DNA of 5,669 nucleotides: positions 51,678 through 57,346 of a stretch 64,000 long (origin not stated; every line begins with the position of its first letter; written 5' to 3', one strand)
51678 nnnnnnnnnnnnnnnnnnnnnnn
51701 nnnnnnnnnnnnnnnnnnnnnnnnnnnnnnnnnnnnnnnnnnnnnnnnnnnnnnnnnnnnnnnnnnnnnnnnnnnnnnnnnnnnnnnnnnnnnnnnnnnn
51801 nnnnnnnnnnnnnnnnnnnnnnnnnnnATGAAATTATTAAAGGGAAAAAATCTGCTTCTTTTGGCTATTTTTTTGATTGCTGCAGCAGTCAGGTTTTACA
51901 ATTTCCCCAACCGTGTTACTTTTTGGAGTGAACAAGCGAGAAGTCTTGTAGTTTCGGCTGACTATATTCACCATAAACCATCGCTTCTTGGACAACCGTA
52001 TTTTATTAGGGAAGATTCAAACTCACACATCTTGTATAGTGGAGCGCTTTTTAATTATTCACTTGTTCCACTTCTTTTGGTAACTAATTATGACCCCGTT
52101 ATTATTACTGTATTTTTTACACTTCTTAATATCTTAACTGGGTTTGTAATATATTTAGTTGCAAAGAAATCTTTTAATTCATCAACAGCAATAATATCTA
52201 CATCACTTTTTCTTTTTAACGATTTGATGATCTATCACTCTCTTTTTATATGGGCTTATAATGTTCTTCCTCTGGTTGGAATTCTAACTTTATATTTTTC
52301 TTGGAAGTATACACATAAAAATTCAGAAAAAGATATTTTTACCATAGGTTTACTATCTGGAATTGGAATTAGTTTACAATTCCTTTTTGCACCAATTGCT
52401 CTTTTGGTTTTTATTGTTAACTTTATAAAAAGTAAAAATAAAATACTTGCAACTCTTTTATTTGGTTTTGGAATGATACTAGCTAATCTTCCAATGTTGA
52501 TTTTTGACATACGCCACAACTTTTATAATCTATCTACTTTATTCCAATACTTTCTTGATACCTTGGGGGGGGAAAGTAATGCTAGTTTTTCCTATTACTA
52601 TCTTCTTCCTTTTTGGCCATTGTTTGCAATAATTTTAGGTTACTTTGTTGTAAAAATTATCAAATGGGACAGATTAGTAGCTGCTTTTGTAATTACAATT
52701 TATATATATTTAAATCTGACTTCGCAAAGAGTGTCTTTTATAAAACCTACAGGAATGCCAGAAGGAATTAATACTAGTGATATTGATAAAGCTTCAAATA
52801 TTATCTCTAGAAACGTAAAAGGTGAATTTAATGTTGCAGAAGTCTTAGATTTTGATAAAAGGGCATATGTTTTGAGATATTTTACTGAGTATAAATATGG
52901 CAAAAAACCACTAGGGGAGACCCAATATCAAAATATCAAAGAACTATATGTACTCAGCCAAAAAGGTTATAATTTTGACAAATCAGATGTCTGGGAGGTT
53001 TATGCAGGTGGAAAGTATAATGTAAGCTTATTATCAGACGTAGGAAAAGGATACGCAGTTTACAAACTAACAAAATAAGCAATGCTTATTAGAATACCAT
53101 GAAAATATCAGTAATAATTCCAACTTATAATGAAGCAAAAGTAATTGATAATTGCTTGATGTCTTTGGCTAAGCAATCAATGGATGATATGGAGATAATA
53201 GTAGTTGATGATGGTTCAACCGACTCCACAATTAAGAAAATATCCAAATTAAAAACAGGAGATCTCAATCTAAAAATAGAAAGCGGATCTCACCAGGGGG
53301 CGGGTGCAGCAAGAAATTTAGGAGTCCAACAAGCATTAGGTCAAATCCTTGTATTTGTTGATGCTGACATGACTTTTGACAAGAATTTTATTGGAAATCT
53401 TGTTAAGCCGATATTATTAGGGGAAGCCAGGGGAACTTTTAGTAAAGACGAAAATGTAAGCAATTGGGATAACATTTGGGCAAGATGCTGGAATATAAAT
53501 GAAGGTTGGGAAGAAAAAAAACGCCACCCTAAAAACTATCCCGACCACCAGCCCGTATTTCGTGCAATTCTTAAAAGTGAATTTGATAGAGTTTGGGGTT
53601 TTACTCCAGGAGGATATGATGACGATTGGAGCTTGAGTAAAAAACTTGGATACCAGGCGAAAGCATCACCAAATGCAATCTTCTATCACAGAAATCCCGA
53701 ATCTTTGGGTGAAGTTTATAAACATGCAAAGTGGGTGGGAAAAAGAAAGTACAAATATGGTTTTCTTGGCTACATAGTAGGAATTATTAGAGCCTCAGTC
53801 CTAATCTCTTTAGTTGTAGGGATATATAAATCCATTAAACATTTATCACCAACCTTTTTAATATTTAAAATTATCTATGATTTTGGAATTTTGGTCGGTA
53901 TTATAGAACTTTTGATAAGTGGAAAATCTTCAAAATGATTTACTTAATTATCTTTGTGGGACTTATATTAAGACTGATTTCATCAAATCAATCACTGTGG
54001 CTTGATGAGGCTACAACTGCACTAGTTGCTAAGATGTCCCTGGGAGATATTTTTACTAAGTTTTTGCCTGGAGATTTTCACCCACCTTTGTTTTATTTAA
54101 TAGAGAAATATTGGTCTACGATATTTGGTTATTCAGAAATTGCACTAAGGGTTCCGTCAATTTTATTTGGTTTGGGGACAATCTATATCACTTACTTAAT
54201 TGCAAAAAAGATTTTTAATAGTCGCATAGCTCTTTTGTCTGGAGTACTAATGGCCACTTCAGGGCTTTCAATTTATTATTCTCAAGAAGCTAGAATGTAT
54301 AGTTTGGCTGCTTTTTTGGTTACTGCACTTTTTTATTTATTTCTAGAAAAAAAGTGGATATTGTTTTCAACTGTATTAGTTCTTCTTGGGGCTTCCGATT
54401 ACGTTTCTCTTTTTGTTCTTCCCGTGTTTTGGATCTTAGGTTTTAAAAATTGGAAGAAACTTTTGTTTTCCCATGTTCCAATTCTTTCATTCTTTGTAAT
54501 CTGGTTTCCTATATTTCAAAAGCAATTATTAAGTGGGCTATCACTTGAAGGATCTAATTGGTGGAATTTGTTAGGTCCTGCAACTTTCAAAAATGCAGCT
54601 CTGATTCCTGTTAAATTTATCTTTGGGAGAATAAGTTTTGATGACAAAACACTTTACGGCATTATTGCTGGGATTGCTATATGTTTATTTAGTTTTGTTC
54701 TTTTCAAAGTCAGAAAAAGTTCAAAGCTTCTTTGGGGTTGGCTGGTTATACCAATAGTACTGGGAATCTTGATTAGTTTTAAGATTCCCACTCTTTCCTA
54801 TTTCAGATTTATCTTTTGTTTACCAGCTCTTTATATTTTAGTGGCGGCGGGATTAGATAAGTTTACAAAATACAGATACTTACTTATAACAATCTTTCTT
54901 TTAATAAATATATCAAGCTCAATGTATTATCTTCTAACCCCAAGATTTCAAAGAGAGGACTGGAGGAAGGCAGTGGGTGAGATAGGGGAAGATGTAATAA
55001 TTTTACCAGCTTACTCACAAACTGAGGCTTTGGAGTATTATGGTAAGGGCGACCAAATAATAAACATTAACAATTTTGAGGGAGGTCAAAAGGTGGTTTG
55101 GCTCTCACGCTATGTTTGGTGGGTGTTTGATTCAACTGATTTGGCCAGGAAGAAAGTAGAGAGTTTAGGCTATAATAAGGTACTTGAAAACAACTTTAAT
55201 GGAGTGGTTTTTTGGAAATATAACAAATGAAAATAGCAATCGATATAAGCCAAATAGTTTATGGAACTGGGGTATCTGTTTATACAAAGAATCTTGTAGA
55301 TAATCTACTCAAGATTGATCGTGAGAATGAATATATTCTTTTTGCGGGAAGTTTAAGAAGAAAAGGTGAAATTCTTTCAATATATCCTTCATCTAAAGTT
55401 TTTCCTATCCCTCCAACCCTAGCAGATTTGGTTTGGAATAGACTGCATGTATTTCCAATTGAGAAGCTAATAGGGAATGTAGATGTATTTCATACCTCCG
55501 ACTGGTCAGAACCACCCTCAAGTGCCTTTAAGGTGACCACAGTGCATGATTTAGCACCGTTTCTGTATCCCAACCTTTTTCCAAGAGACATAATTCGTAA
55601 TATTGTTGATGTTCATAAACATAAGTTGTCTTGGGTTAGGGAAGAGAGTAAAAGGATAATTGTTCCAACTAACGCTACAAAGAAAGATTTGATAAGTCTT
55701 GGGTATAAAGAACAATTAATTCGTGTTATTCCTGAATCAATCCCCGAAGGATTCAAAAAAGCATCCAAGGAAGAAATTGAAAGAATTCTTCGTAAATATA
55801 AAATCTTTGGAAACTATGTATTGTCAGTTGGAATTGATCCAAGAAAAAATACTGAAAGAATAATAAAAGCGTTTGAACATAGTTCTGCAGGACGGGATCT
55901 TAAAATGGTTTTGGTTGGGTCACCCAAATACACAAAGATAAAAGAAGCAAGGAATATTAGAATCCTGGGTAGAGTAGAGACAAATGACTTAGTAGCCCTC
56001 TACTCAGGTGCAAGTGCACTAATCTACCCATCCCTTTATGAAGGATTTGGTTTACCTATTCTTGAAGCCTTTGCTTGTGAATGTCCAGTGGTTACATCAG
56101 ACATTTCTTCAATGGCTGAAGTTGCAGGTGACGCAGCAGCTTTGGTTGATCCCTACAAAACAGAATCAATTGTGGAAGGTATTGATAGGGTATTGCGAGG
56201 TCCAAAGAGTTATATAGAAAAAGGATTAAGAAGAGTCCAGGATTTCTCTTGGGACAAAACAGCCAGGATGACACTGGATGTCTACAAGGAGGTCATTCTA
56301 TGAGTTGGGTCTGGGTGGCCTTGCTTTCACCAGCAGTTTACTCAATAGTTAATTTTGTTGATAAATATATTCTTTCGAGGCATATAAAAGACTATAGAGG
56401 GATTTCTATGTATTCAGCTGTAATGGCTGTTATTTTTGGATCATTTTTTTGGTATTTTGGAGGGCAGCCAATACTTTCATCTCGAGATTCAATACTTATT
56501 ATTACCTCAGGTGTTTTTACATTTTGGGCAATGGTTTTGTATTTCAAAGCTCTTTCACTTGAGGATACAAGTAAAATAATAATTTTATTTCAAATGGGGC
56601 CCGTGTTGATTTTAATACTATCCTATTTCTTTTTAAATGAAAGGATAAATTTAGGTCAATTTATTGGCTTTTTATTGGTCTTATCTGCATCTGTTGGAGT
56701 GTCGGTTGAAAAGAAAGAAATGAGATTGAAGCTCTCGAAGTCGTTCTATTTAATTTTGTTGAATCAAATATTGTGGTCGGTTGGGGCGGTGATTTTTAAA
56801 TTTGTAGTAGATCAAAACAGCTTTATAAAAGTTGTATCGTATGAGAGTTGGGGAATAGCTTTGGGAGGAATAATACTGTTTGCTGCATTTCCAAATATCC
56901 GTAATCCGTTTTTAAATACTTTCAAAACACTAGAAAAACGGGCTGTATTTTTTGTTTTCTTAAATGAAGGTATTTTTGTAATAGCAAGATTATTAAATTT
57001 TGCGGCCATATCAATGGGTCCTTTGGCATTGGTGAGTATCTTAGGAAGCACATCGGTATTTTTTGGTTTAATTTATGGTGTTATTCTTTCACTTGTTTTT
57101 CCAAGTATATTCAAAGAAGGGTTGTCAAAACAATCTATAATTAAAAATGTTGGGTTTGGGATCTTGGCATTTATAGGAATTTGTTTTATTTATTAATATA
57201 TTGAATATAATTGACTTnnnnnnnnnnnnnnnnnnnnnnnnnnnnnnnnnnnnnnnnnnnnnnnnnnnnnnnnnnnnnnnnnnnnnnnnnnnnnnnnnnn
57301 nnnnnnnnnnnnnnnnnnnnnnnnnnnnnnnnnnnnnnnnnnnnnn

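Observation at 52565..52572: Poly-G(8) tract inside a surface-glycosylation membrane protein gene: candidate phase-variation switch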

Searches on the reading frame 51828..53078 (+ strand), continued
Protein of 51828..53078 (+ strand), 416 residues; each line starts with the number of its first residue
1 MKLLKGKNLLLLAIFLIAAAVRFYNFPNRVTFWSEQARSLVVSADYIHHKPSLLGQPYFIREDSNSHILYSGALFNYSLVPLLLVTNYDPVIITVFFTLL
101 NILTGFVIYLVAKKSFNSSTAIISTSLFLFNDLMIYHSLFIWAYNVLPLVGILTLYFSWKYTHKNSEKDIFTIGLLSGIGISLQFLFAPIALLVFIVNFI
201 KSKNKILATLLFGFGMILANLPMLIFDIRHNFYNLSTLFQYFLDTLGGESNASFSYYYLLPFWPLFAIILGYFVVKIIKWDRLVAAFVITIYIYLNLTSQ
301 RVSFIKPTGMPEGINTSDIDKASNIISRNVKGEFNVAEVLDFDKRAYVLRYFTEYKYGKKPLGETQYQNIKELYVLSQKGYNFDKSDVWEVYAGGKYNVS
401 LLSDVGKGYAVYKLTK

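Call 45: fold_search(model_id=the predicted structure, library=pdb)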
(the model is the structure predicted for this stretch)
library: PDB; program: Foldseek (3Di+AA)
matches with E <= 10: 218; with E <= 0.001: 13
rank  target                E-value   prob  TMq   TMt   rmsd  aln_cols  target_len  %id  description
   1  5ezm                  4.9e-06  1.00  0.61  0.49   9.5       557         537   11  Crystal Structure of ArnT from Cupriavidus metallidurans in the apo state (released 2016-02-17)
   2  5f15                  1.3e-05  1.00  0.62  0.49   8.9       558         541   11  Crystal Structure of ArnT from Cupriavidus metallidurans bound to Undecaprenyl phosphate (released 2016-02-17)
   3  8pn9_A                2.2e-05  1.00  0.54  0.37  13.0       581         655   13  Structure of human oligosaccharyltransferase OST-A complex bound to NGI-1 (released 2024-05-08)
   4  9n9j_I                3.1e-05  1.00  0.52  0.33  12.4       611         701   12  Structure of a GRP94 folding intermediate engaged with a CCDC134- and FKBP11-bound secretory translocon (released 2025-11-19)
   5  7oci_F                7.9e-05  1.00  0.56  0.38  10.6       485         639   11  Cryo-EM structure of yeast Ost6p containing oligosaccharyltransferase complex (released 2022-02-16)
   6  3waj                  1.2e-04  1.00  0.51  0.30  11.5       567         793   11  Crystal structure of the Archaeoglobus fulgidus oligosaccharyltransferase (O29867_ARCFU) complex with Zn and sulfate (released 2013-10-30)
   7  8agb_A                1.2e-04  1.00  0.59  0.41  10.0       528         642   12  Structure of yeast oligosaccharylransferase complex with lipid-linked oligosaccharide bound (released 2022-12-07)
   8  6s7o_A                1.4e-04  1.00  0.53  0.37  12.2       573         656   13  Cryo-EM structure of human oligosaccharyltransferase complex OST-A (released 2019-12-18)
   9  8age_A                1.7e-04  1.00  0.53  0.36  13.3       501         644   13  Structure of yeast oligosaccharylransferase complex with acceptor peptide bound (released 2022-12-07)
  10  8b6l_I                2.1e-04  1.00  0.52  0.34  12.2       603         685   12  Subtomogram average of the human Sec61-TRAP-OSTA-translocon (released 2022-12-07)
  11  6ezn_F                2.2e-04  1.00  0.56  0.38  10.2       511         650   12  Cryo-EM structure of the yeast oligosaccharyltransferase (OST) complex (released 2018-01-17)
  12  6c26_A                3.8e-04  1.00  0.55  0.38  11.0       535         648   11  The Cryo-EM structure of a eukaryotic oligosaccharyl transferase complex (released 2018-01-31)
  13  8agc_A                4.3e-04  1.00  0.50  0.32  12.7       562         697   10  Structure of yeast oligosaccharylransferase complex with lipid-linked oligosaccharide and non-acceptor peptide bound (released 2022-12-07)
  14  6s7t_A                1.6e-03  1.00  0.50  0.32  11.7       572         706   10  Cryo-EM structure of human oligosaccharyltransferase complex OST-B (released 2019-12-18)
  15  3rce_A                1.9e-03  1.00  0.53  0.34   9.3       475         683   14  Bacterial oligosaccharyltransferase PglB (released 2011-06-15)
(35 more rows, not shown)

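Call 49: find_encoding_contigs(protein=P0009, flank=1000, max_places=2)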
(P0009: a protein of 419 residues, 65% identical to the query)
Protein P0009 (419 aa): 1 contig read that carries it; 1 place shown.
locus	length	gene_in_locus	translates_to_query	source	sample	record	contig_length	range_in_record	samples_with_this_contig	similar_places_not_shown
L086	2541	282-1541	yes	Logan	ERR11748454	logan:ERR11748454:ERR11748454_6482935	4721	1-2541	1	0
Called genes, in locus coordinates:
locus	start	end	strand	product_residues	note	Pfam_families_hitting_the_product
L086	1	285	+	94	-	?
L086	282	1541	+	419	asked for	-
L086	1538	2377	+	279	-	PF00535:Glycos_transf_2, PF10111:Glyco_tranf_2_2, PF13641:Glyco_tranf_2_3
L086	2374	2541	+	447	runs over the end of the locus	PF13231:PMT_2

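Call 50: find_encoding_contigs(protein=P0017, flank=1000, max_places=2)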
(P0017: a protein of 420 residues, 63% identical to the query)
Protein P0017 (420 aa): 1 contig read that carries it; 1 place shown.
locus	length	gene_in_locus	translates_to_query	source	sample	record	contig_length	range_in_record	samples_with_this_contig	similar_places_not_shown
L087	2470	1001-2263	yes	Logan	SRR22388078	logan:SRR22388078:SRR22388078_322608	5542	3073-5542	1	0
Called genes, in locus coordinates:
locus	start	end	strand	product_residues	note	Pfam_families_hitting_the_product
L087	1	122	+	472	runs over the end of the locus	-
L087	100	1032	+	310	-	PF13439:Glyco_transf_4 (faint), PF00534:Glycos_transf_1, PF13692:Glyco_trans_1_4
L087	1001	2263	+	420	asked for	PF13231:PMT_2 (weak)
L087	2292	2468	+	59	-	?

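Call 53: search_protein_families(library=ncbifam, proteins=[window:51828-53075:+], max_evalue=0.01)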
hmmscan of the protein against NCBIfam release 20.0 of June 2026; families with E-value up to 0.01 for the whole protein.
window:51828-53075:+ (416 aa): 0 families

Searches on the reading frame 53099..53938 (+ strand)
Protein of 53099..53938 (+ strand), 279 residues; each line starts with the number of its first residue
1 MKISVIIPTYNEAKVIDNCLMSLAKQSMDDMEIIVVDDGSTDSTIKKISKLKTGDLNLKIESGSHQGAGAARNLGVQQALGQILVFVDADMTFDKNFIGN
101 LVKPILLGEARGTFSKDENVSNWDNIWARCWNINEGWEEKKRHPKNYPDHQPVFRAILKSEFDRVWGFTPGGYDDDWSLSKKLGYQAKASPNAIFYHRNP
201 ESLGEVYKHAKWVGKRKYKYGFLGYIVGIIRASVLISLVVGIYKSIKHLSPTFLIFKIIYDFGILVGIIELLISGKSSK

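Call 7: search_protein_families(library=pfam, proteins=[window:53099-53938:+], max_evalue=0.01)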
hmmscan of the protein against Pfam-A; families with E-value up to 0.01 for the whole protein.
window:53099-53938:+ (279 aa): 3 families
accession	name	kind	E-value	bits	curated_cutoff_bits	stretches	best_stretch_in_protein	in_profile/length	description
PF00535.33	Glycos_transf_2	-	1.4e-30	106.8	23.3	1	4-153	1-155/168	Glycosyl transferase family 2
PF10111.15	Glyco_tranf_2_2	-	1.3e-12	48.2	27.3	1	4-92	1-93/276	Glycosyltransferase like family 2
PF13641.12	Glyco_tranf_2_3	-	6.8e-10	39.8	27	1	3-128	3-133/230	Glycosyltransferase like family 2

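Call 53: search_protein_families(library=ncbifam, proteins=[window:53099-53935:+], max_evalue=0.01)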
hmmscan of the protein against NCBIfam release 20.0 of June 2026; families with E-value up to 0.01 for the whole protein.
window:53099-53935:+ (279 aa): 30 families (the best 25 are shown)
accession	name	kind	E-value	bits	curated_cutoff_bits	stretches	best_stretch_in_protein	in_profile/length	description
NF041875.1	EPS_EpsD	equivalog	7.2e-25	88.1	370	1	3-99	1-98/325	exopolysaccharide biosynthesis glycosyltransferase EpsD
NF007482.0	PRK10073.1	equivalog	1.8e-21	76.5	423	1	2-101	7-106/334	glycosyltransferase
TIGR04283.1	glyco_like_mftF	equivalog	6.7e-19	68.4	182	1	3-115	1-108/221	TIGR04283 family arsenosugar biosynthesis glycosyltransferase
TIGR03937.1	PgaC_IcaA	equivalog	4.8e-18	65.3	422.3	1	2-106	46-151/407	poly-beta-1,6-N-acetyl-D-glucosamine synthase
NF047683.1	TeichurnBiosyTuaG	equivalog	5.8e-18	65.4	400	1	2-96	7-102/252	teichuronic acid biosynthesis protein TuaG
TIGR03965.1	mycofact_glyco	equivalog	5.8e-16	58.4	280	1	2-101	75-175/467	mycofactocin biosynthesis glycosyltransferase MftF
NF050050.1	ProtGlycPglI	equivalog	1.8e-14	53.8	500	1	2-104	3-107/306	GalNAc(5)-diNAcBac-PP-undecaprenol beta-1,3-glucosyltransferase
NF038302.1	EPS_HpsE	equivalog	5.9e-14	51.8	300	1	1-100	1-106/307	hormogonium polysaccharide biosynthesis glycosyltransferase HpsE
NF038299.1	EPS_HpsN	equivalog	2.1e-13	49.9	425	1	2-100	2-101/317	hormogonium polysaccharide biosynthesis glycosyltransferase HpsN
NF010496.0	PRK13915.1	equivalog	7.1e-13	48.3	262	1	2-108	32-145/307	glucosyl-3-phosphoglycerate synthase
NF047588.1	GlcsyltransPgfSStrep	equivalog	4.4e-12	45.8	500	1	1-103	1-108/308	glycosyltransferase PgfS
TIGR03111.1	glyc2_xrt_Gpos1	hypoth_equivalog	1.6e-11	43.7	363.95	1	2-103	50-154/439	TIGR03111 family XrtG-associated glycosyltransferase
TIGR04182.1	glyco_TIGR04182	equivalog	2.9e-11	43.3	325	1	3-111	2-103/293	S-layer glycoprotein N-glycosyltransferase AglJ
NF045692.1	OglycostaseCruG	equivalog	3.2e-11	42.8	600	1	2-62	42-102/386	2'-O-glycosyltransferase CruG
NF041394.1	GtaseAglG_Halo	equivalog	3.8e-11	42.8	440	1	1-103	1-105/304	glucosyl-dolichyl phosphate glucuronosyltransferase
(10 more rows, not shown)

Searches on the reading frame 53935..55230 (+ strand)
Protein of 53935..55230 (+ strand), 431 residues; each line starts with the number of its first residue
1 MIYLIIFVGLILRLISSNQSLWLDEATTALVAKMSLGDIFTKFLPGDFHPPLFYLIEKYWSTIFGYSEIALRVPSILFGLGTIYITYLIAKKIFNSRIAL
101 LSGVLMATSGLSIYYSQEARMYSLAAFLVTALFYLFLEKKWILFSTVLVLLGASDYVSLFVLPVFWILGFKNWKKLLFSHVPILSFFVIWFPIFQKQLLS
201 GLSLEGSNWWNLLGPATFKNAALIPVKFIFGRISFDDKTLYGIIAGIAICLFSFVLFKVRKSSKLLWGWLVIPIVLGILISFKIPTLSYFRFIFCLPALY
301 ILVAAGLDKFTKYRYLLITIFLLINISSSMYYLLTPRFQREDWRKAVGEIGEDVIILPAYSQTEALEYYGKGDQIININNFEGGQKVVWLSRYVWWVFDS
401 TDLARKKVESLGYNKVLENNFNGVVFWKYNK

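Call 7: search_protein_families(library=pfam, proteins=[window:53935-55230:+], max_evalue=0.01)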
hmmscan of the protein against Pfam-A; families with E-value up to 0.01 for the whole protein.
window:53935-55230:+ (431 aa): 1 family
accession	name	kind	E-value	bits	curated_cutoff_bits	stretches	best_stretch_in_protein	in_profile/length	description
PF13231.12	PMT_2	-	1.4e-09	38.8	26.1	1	49-193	2-153/160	Dolichyl-phosphate-mannose-protein mannosyltransferase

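Call 53: search_protein_families(library=ncbifam, proteins=[window:53935-55227:+], max_evalue=0.01)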
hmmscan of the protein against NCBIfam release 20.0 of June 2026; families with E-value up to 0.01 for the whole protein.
window:53935-55227:+ (431 aa): 3 families
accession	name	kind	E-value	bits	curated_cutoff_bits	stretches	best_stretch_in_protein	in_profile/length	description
NF052499.1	MnslTaseMT1671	equivalog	2e-10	39.8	900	1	8-148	36-184/523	mannosyltransferase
TIGR03663.1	TIGR03663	subfamily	3.6e-10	39.4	126.25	1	2-137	4-138/435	flippase activity-associated protein Agl23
NF058602.1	PrMnsylTfPmt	equivalog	4.2e-06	25.8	800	1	49-135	99-187/530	protein O-mannosyltransferase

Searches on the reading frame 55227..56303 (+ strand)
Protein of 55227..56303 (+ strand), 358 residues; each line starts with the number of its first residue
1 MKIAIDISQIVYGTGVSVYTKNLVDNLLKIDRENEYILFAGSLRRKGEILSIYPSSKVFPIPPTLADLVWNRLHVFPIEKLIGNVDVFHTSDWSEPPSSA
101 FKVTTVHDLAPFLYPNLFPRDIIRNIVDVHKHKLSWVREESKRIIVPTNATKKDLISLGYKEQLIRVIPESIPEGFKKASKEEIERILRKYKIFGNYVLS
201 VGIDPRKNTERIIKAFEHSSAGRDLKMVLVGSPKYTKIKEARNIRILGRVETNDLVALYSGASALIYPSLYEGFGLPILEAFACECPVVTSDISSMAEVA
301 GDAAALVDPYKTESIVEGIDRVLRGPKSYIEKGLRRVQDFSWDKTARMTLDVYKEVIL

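Call 7: search_protein_families(library=pfam, proteins=[window:55227-56303:+], max_evalue=0.01)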
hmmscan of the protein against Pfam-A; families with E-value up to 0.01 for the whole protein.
window:55227-56303:+ (358 aa): 6 families
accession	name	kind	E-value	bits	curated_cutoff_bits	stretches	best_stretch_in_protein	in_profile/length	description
PF00534.26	Glycos_transf_1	-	1.8e-27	96.4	26.4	1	196-328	16-161/172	Glycosyl transferases group 1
PF13692.12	Glyco_trans_1_4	-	3.4e-23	82.9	27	1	198-323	4-140/142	Glycosyl transferases group 1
PF13439.12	Glyco_transf_4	-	2.6e-10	41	28.5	1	15-170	3-164/170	Glycosyltransferase Family 4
PF13524.12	Glyco_trans_1_2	-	2.3e-06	28.1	25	1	212-346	5-139/144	Glycosyl transferase-like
PF20706.3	GT4-conflict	-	3.1e-06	26.9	26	1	251-303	271-323/385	Family 4 Glycosyltransferase in conflict systems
PF00982.27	Glyco_transf_20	-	0.0071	15.6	32.5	1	249-327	359-441/473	Glycosyltransferase family 20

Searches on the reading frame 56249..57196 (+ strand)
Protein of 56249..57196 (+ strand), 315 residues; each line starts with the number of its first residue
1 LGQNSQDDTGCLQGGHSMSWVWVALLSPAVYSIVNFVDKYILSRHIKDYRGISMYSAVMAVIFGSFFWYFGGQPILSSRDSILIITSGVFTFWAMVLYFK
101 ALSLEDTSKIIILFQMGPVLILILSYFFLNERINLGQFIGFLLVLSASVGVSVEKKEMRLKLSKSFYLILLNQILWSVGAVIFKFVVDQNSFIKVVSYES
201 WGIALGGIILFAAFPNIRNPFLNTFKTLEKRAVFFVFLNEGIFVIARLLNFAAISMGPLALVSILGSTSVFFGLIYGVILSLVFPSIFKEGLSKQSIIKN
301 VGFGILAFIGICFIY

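Call 30: search_protein_families(library=pfam, proteins=[window:56249-57196:+], max_evalue=0.001)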
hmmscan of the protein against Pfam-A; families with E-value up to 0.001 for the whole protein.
window:56249-57196:+ (315 aa): 1 family
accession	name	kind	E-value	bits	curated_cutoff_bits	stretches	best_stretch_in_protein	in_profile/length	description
PF00892.27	EamA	-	4.5e-18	66.3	28.2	1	19-152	2-134/135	EamA-like transporter family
